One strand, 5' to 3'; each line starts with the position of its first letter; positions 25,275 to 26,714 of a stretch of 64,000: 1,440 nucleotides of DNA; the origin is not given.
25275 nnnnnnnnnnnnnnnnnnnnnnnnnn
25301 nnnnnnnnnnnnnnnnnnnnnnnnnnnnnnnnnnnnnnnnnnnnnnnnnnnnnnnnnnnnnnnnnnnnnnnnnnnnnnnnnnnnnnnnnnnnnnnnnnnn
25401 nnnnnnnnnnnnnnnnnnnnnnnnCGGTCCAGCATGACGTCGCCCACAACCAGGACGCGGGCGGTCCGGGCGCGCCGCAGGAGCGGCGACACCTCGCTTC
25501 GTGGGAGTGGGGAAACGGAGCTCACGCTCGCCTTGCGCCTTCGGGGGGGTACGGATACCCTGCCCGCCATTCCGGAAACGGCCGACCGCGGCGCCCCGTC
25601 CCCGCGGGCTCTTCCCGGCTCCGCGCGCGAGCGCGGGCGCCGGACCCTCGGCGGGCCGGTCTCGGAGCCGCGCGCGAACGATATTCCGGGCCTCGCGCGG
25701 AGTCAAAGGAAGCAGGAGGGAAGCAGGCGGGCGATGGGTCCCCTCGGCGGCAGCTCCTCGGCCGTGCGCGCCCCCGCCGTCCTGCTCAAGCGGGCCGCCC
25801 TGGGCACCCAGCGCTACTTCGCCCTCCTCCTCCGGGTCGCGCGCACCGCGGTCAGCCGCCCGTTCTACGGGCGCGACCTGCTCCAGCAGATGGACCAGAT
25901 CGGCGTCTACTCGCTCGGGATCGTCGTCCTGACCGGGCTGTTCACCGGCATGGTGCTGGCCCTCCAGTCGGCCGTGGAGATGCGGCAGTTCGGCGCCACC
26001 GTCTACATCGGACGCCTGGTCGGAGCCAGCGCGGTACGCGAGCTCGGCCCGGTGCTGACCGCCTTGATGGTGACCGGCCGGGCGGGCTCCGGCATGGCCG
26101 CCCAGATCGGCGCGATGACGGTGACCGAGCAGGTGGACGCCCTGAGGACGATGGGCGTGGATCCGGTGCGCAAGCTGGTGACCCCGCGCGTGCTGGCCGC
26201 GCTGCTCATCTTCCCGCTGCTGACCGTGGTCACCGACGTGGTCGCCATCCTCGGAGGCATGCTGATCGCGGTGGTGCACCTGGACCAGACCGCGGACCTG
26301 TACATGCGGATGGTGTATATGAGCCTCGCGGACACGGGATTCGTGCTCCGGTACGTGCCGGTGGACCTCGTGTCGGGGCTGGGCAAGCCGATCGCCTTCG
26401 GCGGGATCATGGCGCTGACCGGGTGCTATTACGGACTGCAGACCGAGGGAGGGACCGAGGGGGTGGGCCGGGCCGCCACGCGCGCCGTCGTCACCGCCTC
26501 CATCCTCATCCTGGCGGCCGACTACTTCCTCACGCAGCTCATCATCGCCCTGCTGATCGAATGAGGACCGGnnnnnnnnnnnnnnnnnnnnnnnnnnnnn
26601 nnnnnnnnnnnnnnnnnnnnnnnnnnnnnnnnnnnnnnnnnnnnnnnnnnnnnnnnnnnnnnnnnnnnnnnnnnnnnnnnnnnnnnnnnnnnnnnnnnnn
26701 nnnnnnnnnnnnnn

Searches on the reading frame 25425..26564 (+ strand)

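Call 26: search_protein_families(library=pfam, proteins=[window:25425-26564:+], max_evalue=0.01)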
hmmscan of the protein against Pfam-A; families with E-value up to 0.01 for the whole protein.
window:25425-26564:+ (379 aa): 1 family
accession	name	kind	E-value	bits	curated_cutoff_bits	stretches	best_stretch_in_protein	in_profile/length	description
PF02405.21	MlaE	-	5.4e-74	248.8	22.5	1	153-372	2-212/212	Permease MlaE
